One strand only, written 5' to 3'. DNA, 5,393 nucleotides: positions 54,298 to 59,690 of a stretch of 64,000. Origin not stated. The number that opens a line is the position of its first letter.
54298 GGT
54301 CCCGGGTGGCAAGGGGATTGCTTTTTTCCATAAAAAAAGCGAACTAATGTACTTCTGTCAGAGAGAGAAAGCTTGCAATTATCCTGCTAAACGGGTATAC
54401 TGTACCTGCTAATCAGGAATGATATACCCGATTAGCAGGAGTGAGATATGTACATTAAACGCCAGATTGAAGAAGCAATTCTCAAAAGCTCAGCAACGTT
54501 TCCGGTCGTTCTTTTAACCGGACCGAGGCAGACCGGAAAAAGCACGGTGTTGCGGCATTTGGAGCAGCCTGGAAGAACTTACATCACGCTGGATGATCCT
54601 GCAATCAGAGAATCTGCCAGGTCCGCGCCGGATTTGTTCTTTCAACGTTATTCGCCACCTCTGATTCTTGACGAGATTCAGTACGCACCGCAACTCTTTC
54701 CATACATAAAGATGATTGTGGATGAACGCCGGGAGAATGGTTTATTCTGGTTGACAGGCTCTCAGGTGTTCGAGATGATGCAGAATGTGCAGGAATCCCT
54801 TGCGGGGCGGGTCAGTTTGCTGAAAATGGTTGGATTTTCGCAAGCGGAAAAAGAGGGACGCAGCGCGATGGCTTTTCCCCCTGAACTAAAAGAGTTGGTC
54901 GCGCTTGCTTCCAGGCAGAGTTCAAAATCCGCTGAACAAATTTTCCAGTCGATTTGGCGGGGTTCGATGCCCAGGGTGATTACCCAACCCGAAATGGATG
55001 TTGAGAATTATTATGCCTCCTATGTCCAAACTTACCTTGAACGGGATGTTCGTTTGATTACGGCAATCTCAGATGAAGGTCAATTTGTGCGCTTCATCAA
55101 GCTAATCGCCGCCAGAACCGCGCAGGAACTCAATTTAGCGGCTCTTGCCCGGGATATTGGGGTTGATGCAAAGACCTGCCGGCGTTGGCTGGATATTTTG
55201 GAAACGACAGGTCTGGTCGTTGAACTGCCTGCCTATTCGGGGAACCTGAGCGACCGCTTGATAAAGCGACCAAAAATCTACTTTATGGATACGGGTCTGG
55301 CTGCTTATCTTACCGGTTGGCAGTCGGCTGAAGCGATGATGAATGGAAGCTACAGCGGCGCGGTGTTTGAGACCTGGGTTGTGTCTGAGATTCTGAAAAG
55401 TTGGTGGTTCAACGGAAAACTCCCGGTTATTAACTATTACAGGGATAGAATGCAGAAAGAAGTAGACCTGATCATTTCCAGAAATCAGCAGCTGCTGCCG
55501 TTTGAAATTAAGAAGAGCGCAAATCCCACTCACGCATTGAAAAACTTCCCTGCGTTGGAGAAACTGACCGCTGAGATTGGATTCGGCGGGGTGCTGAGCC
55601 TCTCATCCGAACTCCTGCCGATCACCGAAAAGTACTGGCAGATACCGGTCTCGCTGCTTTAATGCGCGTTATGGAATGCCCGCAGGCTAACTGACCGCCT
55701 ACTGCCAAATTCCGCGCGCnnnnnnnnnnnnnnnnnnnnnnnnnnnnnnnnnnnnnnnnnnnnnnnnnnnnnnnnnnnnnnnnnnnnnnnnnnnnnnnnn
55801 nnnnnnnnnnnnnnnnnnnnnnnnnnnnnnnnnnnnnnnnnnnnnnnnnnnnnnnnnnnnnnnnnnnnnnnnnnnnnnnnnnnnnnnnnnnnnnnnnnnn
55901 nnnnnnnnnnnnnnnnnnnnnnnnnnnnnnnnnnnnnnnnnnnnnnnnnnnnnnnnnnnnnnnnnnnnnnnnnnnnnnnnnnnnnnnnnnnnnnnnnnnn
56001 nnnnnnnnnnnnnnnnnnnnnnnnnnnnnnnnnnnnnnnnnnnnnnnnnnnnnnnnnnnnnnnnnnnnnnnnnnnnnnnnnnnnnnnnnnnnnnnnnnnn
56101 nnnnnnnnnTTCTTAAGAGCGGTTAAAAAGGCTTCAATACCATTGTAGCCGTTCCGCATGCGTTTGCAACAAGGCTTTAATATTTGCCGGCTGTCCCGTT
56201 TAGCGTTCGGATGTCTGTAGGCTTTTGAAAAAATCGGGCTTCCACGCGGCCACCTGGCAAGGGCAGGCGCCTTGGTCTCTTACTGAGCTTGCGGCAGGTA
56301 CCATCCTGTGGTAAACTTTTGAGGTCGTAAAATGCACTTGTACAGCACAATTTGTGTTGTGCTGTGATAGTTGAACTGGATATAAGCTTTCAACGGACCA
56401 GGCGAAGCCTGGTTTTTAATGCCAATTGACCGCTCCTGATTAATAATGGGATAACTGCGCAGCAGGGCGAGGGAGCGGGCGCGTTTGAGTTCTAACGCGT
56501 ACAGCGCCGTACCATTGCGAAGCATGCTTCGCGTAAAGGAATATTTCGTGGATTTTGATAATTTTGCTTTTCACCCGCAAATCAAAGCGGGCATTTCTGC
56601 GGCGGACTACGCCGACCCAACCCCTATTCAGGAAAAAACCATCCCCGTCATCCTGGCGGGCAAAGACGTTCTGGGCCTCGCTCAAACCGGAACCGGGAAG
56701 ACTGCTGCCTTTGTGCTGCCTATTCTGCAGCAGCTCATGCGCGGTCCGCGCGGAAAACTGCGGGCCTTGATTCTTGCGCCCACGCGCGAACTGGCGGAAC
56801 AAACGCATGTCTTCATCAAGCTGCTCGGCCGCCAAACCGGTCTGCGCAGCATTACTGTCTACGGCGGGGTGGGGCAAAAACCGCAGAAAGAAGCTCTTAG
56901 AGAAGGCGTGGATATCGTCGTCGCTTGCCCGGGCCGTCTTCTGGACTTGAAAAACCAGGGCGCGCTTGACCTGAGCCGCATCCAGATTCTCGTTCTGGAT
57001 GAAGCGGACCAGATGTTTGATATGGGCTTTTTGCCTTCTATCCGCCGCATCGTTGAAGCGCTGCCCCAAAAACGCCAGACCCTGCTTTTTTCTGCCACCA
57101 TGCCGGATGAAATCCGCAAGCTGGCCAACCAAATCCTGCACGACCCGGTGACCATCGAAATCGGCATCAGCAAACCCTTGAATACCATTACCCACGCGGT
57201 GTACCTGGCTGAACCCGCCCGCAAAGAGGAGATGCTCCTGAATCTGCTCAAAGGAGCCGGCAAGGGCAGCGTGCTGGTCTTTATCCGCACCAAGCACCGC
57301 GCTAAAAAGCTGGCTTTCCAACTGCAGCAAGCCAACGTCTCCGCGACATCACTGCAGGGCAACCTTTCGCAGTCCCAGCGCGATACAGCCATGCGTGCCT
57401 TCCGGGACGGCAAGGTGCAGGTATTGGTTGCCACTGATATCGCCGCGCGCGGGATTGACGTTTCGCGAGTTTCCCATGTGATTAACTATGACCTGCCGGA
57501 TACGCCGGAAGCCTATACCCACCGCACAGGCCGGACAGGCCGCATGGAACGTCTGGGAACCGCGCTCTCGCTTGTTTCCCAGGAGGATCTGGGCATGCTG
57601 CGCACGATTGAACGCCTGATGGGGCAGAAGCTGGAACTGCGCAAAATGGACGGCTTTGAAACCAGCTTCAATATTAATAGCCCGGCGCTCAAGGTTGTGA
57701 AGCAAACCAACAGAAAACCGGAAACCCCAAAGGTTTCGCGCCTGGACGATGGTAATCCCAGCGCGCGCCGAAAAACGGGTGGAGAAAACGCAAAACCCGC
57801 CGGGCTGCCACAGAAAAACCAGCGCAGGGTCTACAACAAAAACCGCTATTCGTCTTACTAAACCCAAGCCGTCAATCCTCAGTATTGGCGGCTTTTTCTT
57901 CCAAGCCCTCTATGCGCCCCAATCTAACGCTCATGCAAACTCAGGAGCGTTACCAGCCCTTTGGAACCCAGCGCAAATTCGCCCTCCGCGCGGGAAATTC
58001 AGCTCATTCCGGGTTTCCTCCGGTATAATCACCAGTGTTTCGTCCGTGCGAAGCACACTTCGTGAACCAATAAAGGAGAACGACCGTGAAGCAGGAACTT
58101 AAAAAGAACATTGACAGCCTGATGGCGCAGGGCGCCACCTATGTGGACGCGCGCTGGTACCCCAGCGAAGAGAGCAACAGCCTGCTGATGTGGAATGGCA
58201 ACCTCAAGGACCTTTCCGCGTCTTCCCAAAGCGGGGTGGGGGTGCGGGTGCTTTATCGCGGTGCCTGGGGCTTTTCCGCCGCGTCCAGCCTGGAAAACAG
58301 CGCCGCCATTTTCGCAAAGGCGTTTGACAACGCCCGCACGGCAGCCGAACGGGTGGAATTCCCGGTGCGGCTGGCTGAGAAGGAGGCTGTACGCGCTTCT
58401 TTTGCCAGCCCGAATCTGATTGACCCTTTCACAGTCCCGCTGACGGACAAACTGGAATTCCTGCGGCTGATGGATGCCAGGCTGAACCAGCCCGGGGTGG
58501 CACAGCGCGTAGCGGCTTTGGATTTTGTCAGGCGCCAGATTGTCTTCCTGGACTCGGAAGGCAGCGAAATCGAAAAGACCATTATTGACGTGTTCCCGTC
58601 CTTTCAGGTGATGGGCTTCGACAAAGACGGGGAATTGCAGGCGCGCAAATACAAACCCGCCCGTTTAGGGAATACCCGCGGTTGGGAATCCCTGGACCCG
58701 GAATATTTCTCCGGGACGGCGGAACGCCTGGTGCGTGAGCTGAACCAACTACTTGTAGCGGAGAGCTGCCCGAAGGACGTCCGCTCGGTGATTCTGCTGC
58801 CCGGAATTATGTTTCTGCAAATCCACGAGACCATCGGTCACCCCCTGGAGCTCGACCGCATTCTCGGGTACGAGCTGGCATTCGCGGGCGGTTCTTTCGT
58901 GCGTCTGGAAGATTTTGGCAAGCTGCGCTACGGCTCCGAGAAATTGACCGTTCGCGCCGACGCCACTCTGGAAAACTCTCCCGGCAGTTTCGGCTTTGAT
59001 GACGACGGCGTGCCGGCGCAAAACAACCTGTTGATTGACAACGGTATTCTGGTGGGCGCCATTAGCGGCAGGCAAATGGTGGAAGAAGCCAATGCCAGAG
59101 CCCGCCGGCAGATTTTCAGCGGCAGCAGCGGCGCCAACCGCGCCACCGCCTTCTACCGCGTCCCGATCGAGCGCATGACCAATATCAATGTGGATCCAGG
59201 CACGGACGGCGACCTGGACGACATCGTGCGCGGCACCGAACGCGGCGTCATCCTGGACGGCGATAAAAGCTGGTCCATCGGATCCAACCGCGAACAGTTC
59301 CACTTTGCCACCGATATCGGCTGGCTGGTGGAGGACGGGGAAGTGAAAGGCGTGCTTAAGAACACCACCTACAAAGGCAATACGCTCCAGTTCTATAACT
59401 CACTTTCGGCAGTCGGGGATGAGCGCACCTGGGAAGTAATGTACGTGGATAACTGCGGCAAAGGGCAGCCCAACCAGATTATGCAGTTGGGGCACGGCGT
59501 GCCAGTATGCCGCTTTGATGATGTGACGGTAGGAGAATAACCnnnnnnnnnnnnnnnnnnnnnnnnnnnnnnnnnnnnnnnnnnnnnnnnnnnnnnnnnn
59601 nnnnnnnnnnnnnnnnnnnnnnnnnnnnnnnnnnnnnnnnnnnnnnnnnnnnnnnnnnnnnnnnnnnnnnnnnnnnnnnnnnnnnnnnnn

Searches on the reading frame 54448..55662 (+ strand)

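Call 38: search_protein_families(library=pfam, proteins=[window:54448-55662:+], max_evalue=0.00001)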
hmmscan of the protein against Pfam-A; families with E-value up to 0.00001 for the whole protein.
window:54448-55662:+ (404 aa): 2 families
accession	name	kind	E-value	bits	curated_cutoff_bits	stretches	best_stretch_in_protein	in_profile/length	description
PF13635.12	DUF4143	-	7.8e-43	146.4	28.1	1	198-357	1-160/160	Domain of unknown function (DUF4143)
PF13173.12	AAA_14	-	6.7e-27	94.5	27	1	19-134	3-127/129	AAA domain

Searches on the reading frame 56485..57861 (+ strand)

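Call 38: search_protein_families(library=pfam, proteins=[window:56485-57861:+], max_evalue=0.00001)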
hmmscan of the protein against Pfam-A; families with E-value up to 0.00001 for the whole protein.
window:56485-57861:+ (458 aa): 3 families
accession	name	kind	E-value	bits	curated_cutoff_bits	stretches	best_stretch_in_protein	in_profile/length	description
PF00270.35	DEAD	-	3.8e-50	170.3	26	1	46-212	1-166/167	DEAD/DEAH box helicase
PF00271.37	Helicase_C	-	9e-34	116.5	23.5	1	247-354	2-109/110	Helicase conserved C-terminal domain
PF04851.21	ResIII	-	2.2e-07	31.4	22.5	1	66-207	30-163/164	Type III restriction enzyme, res subunit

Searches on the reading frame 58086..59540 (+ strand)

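Call 38: search_protein_families(library=pfam, proteins=[window:58086-59540:+], max_evalue=0.00001)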
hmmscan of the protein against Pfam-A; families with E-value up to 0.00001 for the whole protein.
window:58086-59540:+ (484 aa): 2 families
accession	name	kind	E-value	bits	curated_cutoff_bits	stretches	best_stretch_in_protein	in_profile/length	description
PF19289.4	PmbA_TldD_3rd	-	1.1e-30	106.9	22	1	234-483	5-219/220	PmbA/TldA metallopeptidase C-terminal domain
PF01523.21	PmbA_TldD_1st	-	4.2e-10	40.1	20.9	1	28-86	8-64/65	PmbA/TldA metallopeptidase domain 1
